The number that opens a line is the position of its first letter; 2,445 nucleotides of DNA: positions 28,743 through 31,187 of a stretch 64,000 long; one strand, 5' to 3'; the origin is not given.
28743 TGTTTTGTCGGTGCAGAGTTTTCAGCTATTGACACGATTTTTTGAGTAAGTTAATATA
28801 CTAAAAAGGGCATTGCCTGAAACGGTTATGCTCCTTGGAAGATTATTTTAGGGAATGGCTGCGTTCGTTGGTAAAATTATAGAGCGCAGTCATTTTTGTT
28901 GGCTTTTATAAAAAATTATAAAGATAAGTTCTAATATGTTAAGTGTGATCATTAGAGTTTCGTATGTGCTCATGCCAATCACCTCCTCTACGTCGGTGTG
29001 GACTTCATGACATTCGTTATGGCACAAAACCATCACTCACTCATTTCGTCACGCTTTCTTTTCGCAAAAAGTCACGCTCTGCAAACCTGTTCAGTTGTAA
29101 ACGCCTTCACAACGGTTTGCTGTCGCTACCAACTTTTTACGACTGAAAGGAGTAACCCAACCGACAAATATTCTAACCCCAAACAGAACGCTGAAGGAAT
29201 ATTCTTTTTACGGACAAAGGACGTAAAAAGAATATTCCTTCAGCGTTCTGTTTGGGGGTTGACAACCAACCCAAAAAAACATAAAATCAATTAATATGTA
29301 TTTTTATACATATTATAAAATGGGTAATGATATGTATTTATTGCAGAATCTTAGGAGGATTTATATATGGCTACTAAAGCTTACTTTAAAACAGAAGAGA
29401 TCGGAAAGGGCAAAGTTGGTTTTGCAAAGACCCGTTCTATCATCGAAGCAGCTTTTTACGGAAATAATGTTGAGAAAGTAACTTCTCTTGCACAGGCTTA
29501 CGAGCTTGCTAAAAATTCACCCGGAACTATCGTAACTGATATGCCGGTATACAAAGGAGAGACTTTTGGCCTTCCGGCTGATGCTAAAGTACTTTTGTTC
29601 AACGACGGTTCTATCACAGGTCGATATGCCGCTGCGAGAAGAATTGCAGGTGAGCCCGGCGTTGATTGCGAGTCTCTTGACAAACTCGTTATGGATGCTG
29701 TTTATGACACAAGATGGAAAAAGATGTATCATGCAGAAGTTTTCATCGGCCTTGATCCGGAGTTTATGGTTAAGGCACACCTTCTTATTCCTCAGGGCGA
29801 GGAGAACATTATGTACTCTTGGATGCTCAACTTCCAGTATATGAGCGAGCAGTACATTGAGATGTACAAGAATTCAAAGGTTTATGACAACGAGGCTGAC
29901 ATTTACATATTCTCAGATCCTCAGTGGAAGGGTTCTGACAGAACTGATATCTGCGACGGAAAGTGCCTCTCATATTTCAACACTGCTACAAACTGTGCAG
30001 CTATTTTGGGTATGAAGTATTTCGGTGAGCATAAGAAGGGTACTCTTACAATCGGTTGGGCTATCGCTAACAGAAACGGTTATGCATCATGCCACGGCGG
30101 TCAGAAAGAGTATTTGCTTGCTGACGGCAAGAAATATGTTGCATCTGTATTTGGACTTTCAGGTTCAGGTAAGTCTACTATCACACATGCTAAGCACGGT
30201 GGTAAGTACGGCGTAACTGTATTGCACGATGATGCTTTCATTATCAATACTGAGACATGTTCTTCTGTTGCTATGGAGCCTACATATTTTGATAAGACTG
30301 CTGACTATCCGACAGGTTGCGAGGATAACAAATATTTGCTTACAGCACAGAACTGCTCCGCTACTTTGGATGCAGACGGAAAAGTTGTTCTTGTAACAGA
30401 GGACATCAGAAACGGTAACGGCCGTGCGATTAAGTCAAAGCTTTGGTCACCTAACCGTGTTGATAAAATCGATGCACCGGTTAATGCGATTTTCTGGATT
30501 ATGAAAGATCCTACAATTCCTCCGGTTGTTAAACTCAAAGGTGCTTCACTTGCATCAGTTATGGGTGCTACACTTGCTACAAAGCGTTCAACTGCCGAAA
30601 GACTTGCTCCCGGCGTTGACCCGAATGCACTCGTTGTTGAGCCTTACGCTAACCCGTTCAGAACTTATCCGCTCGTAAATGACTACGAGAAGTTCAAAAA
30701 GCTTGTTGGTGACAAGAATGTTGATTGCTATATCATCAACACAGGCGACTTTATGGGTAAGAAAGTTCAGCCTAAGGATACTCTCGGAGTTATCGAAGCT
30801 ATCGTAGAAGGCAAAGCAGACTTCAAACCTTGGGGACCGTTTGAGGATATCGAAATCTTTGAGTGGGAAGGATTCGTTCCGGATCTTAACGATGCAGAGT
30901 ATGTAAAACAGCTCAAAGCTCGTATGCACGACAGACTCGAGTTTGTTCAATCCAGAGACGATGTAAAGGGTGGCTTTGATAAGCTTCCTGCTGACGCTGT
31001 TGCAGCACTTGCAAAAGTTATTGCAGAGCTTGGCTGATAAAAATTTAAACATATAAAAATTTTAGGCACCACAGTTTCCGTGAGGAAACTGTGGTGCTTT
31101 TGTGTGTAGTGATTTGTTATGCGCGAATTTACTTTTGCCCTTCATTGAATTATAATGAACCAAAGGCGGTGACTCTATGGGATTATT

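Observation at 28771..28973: Candidate type I toxin-antitoxin module: convergent ~95-nt sRNA and 27-aa BsrG-like hydrophobic peptide gene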

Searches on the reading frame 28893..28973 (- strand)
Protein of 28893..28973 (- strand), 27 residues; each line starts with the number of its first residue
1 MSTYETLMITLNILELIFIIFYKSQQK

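Call 7: search_protein_families(library=pfam, proteins=[window:28893-28973:-], max_evalue=10)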
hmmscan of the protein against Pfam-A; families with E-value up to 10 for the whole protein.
seq(27 aa): 1 family
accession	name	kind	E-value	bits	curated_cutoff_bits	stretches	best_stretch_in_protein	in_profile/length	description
PF16935.10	Hol_Tox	-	0.038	14.3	23.3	1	1-17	1-24/34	Putative Holin-like Toxin (Hol-Tox)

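Call 8: search_protein_families(library=ncbifam, proteins=[window:28893-28973:-], max_evalue=10)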
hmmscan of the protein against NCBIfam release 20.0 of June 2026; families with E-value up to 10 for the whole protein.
seq(27 aa): 0 families

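Call 13: search_dna_similar(query=window:28893-28973:-, collection=phages, mode=protein, max_evalue=10, max_rows=30)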
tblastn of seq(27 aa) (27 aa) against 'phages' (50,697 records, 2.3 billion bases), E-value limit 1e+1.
No match.

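Call 77: list_cluster_members(proteins=[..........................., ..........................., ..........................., window:28893-28973:-, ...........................])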
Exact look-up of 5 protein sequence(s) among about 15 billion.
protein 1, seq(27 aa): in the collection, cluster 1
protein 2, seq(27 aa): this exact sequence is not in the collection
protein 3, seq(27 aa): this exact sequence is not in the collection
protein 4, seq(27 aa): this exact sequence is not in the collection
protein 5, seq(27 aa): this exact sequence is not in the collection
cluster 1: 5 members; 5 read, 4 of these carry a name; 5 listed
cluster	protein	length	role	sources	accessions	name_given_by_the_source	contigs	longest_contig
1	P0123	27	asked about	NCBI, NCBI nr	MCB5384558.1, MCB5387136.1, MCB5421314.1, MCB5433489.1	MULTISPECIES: putative holin-like toxin [unclassified Ruminococcus] | putative holin-like toxin [Blautia glucerasea]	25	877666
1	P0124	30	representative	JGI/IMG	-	-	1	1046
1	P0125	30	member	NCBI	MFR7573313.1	MAG: putative holin-like toxin [Blautia faecis]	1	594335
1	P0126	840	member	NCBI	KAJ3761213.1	WD40 repeat-like protein, partial [Lentinula raphanica]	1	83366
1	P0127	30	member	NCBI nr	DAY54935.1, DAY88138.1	MAG TPA: Putative Holin-like Toxin (Hol-Tox) [Caudoviricetes sp.]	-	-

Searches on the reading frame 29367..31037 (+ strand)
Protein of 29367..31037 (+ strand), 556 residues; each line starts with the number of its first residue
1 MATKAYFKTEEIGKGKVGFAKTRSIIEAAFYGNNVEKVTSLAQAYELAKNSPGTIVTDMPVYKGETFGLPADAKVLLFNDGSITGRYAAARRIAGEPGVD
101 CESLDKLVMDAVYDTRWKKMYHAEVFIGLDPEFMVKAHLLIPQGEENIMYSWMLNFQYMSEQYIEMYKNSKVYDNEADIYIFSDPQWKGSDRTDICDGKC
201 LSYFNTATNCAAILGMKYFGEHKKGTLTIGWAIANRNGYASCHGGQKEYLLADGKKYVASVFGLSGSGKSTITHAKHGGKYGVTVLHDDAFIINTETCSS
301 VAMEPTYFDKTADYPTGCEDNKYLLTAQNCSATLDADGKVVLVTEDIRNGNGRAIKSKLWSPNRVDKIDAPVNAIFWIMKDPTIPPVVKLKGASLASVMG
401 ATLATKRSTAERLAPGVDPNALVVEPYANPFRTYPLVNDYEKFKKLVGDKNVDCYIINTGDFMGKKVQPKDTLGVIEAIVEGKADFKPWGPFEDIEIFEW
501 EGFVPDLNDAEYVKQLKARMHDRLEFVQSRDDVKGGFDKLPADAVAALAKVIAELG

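Call 11: find_encoding_contigs(protein=window:29367-31037:+, flank=3000, max_places=6)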
Protein window:29367-31037:+ (556 aa): 22 contigs read that carry it; 2 places shown.
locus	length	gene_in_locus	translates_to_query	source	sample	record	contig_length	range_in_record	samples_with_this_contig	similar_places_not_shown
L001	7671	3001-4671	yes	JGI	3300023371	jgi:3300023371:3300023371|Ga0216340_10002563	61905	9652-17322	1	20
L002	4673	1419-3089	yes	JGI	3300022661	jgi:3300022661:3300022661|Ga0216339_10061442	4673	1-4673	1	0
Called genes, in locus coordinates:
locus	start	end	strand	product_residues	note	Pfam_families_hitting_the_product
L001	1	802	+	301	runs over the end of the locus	PF00497:SBP_bac_3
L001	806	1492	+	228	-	PF00528:BPD_transp_1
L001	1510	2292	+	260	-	PF02463:SMC_N (weak), PF00005:ABC_tran, PF13304:AAA_21 (weak)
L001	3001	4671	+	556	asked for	PF01293:PEPCK_ATP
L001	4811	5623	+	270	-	-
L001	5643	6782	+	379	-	PF00149:Metallophos, PF12850:Metallophos_2 (weak), PF12320:SbcD_C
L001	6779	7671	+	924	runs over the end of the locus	PF13476:AAA_23, PF13555:AAA_29 (weak), PF13558:SbcC_Walker_B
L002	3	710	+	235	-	?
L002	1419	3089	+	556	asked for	PF01293:PEPCK_ATP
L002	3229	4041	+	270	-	-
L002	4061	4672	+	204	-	?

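Call 41: find_homologous_proteins(query=window:29367-31037:+, max_evalue=1e-100)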
Query window:29367-31037:+ (556 aa): 7194 proteins with E <= 1e-100 among 8000 candidates; the best 120 are listed.
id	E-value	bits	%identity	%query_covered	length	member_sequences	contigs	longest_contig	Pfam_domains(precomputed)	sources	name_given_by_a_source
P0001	0.0e+0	1289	100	100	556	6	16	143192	PF01293.26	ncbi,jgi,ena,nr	ncbi:MAG: phosphoenolpyruvate carboxykinase (ATP) [Ruminococcaceae bacterium]|nr:phosphoenolpyruvate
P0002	0.0e+0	1194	91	100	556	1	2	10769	PF01293.26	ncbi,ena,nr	ncbi:MAG: phosphoenolpyruvate carboxykinase (ATP) [Clostridia bacterium]|nr:phosphoenolpyruvate carb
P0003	0.0e+0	1192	91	100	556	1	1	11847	PF01293.26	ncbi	-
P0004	0.0e+0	1190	91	100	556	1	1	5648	PF01293.26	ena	-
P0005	0.0e+0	1163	89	100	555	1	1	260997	PF01293.26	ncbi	-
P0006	0.0e+0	1151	88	100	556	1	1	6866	PF01293.26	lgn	-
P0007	0.0e+0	1151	88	100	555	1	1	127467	PF01293.26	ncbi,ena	-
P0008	0.0e+0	1149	88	100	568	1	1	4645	PF01293.26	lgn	-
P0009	0.0e+0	1149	87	100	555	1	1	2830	PF01293.26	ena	-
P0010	0.0e+0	1148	88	100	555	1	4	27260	PF01293.26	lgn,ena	-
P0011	0.0e+0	1148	87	100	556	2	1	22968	PF01293.26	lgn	-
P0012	0.0e+0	1147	87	100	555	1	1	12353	PF01293.26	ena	-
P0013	0.0e+0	1145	88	100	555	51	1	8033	PF01293.26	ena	-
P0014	0.0e+0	1133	86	100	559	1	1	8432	PF01293.26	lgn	-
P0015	0.0e+0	1132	86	100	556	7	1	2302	PF01293.26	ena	-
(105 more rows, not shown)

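Call 42: find_encoding_contigs(protein=P0002, flank=3000, max_places=2)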
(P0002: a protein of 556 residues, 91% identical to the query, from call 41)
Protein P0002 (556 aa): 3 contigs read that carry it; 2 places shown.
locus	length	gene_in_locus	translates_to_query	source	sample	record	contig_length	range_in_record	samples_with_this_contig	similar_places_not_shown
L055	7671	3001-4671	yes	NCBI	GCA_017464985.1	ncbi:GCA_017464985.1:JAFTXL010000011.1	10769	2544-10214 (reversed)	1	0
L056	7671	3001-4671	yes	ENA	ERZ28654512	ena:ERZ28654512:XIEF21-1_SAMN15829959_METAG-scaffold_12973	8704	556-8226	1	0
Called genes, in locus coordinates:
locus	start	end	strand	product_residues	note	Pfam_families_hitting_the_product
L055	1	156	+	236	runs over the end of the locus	PF01209:Ubie_methyltran (weak), PF05401:NodS, PF08241:Methyltransf_11, PF08242:Methyltransf_12, PF13649:Methyltransf_25, PF13847:Methyltransf_31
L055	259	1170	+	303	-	PF00497:SBP_bac_3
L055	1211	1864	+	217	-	PF00528:BPD_transp_1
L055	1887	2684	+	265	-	PF02463:SMC_N (weak), PF00005:ABC_tran, PF13304:AAA_21 (weak)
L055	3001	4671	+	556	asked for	PF01293:PEPCK_ATP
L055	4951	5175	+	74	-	PF00550:PP-binding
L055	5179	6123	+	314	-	PF00478:IMPDH (faint), PF03060:NMO, PF05690:ThiG (faint)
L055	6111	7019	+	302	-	PF00698:Acyl_transf_1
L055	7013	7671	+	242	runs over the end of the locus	PF00106:adh_short, PF08659:KR, PF23441:SDR (faint), PF13561:adh_short_C2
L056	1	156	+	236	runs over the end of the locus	PF01209:Ubie_methyltran (weak), PF05401:NodS, PF08241:Methyltransf_11, PF08242:Methyltransf_12, PF13649:Methyltransf_25, PF13847:Methyltransf_31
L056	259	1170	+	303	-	PF00497:SBP_bac_3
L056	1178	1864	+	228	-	PF00528:BPD_transp_1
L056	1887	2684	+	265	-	PF02463:SMC_N (weak), PF00005:ABC_tran, PF13304:AAA_21 (weak)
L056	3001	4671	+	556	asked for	PF01293:PEPCK_ATP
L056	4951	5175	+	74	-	PF00550:PP-binding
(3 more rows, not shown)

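Call 43: find_encoding_contigs(protein=P0003, flank=3000, max_places=2)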
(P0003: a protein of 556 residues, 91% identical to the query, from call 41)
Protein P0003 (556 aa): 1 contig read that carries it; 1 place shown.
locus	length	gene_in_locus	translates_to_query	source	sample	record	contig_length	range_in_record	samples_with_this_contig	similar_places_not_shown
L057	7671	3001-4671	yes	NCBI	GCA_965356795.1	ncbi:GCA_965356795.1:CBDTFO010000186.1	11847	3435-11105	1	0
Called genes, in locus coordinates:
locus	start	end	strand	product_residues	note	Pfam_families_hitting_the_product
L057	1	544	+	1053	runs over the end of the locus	PF01580:FtsK_SpoIIIE, PF13401:AAA_22 (weak)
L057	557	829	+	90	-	-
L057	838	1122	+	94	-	-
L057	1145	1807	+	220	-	-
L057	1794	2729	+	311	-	PF01841:Transglut_core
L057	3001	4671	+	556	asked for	PF01293:PEPCK_ATP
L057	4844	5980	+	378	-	PF00149:Metallophos, PF12850:Metallophos_2 (weak), PF12320:SbcD_C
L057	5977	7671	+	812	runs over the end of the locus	?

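Call 44: find_encoding_contigs(protein=P0005, flank=3000, max_places=2)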
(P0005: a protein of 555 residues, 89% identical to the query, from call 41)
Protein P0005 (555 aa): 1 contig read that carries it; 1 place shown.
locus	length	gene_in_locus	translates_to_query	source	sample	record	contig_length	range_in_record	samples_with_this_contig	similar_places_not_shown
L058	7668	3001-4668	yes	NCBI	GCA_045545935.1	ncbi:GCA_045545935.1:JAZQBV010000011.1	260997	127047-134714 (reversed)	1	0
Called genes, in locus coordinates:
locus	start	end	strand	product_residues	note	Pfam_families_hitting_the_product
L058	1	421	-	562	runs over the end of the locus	PF01268:FTHFS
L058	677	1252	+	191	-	PF00156:Pribosyltran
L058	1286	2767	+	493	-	PF00041:fn3 (weak), PF21910:GH85_C (faint), PF03734:YkuD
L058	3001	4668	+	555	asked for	PF01293:PEPCK_ATP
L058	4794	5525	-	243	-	PF01987:AIM24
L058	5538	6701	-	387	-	-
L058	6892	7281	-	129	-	-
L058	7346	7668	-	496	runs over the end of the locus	PF01336:tRNA_anti-codon, PF00152:tRNA-synt_2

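Call 45: find_encoding_contigs(protein=P0007, flank=3000, max_places=2)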
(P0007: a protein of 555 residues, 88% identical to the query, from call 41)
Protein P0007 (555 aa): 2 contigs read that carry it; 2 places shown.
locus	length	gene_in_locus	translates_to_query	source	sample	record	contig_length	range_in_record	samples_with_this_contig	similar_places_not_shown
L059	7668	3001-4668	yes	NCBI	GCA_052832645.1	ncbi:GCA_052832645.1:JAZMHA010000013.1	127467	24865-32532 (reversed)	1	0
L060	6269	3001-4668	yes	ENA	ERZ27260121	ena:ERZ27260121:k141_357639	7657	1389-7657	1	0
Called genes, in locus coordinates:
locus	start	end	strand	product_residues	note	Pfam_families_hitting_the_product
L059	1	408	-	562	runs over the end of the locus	PF01268:FTHFS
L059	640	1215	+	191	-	PF00156:Pribosyltran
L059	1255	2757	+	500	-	PF00041:fn3 (faint), PF21910:GH85_C (faint), PF03734:YkuD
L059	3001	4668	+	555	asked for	PF01293:PEPCK_ATP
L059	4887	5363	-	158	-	-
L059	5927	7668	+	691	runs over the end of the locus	PF01336:tRNA_anti-codon, PF00152:tRNA-synt_2, PF02938:GAD, PF02686:GatC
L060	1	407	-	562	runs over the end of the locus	PF01268:FTHFS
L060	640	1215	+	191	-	PF00156:Pribosyltran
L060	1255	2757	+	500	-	PF00041:fn3 (faint), PF21910:GH85_C (faint), PF03734:YkuD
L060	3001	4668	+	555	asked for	PF01293:PEPCK_ATP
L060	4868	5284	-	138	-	-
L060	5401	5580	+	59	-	-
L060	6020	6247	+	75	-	PF01336:tRNA_anti-codon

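Call 80: list_cluster_members(proteins=[P0001])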
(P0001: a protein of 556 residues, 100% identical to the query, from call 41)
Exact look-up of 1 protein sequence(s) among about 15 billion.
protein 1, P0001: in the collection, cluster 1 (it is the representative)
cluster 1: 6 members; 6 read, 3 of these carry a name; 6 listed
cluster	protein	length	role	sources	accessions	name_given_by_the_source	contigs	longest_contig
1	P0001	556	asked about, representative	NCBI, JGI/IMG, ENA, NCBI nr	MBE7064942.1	MAG: phosphoenolpyruvate carboxykinase (ATP) [Ruminococcaceae bacterium] | phosphoenolpyruvate carboxykinase (ATP) [Oscillospiraceae bacterium]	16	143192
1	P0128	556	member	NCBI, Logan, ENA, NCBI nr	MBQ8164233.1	MAG: phosphoenolpyruvate carboxykinase (ATP) [Clostridia bacterium] | phosphoenolpyruvate carboxykinase (ATP) [Clostridia bacterium]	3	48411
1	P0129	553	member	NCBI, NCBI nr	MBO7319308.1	MAG: phosphoenolpyruvate carboxykinase (ATP), partial [Clostridia bacterium] | phosphoenolpyruvate carboxykinase (ATP) [Clostridia bacterium]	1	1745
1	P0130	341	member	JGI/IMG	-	-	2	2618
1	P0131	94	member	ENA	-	-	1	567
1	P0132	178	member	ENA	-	-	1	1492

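Call 81: find_encoding_contigs(protein=P0128, flank=3000, max_places=3)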
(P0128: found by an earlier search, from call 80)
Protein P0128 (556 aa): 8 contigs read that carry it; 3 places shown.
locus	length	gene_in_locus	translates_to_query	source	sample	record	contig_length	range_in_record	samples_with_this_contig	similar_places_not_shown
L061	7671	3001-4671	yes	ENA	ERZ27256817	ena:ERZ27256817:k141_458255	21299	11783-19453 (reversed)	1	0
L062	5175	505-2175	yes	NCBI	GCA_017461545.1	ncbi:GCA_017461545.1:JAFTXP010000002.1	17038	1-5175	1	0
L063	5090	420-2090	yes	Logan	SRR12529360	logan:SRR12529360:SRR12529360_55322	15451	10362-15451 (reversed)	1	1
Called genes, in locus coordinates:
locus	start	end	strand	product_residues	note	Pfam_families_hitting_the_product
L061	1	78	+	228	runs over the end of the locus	PF00528:BPD_transp_1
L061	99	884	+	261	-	PF02463:SMC_N (weak), PF00005:ABC_tran, PF13304:AAA_21 (weak)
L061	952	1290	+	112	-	PF05987:DUF898 (weak)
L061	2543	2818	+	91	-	-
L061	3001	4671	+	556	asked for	PF01293:PEPCK_ATP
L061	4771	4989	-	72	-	PF01381:HTH_3, PF12844:HTH_19, PF13443:HTH_26, PF13560:HTH_31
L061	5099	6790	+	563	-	PF13240:Zn_Ribbon_1 (weak), PF13428:TPR_14 (faint), PF08305:NPCBM (weak)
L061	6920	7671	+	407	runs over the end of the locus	-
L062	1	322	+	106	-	?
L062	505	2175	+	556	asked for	PF01293:PEPCK_ATP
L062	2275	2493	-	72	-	PF01381:HTH_3, PF12844:HTH_19, PF13443:HTH_26, PF13560:HTH_31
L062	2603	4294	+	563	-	PF13240:Zn_Ribbon_1 (weak), PF13428:TPR_14 (faint), PF08305:NPCBM (weak)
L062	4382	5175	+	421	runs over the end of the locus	PF13240:Zn_Ribbon_1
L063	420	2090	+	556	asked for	PF01293:PEPCK_ATP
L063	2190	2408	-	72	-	PF01381:HTH_3, PF12844:HTH_19, PF13443:HTH_26, PF13560:HTH_31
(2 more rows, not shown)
